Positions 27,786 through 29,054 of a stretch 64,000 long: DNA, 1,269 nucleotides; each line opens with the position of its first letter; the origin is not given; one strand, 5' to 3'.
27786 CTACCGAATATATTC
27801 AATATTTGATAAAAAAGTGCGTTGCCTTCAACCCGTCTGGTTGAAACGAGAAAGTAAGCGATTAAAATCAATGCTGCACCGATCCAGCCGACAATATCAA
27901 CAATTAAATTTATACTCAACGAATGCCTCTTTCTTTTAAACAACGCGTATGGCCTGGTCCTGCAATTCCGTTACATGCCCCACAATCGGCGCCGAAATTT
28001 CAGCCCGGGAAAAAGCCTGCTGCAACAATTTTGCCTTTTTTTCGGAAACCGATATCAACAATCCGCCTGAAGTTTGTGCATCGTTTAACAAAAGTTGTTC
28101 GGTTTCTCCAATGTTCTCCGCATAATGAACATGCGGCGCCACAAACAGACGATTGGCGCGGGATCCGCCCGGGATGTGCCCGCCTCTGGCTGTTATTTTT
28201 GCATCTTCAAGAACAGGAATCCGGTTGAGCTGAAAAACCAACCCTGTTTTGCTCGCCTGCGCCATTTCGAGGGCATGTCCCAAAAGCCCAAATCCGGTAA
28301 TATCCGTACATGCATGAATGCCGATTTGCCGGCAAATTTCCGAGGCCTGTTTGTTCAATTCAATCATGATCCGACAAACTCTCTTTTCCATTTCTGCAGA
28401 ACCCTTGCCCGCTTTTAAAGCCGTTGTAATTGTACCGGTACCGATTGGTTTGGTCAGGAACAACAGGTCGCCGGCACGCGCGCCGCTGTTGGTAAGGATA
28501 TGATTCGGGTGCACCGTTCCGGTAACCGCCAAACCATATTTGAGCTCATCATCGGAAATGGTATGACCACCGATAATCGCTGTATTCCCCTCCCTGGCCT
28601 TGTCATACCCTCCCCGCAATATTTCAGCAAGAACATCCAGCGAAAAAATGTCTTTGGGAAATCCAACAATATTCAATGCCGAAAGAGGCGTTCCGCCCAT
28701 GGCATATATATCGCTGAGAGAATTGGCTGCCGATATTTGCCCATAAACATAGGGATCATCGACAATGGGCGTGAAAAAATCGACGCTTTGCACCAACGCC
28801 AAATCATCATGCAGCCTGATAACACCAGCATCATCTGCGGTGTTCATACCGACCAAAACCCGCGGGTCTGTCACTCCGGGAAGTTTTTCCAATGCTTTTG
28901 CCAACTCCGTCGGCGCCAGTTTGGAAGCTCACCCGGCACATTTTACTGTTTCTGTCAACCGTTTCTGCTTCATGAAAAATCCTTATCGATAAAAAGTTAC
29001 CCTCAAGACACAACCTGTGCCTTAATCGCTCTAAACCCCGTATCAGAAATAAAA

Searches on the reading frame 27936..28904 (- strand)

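Call 107: search_protein_families(library=pfam, proteins=[window:27936-28904:-], max_evalue=0.0001)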
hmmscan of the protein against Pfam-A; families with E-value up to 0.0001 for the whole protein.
window:27936-28904:- (322 aa): 2 families
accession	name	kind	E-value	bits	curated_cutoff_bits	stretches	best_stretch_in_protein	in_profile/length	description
PF00586.29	AIRS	-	4.6e-27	95.1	24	1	24-131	2-112/112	AIR synthase related protein, N-terminal domain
PF02769.27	AIRS_C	-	2.9e-19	70.2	23.1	1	143-320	1-154/156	AIR synthase related protein, C-terminal domain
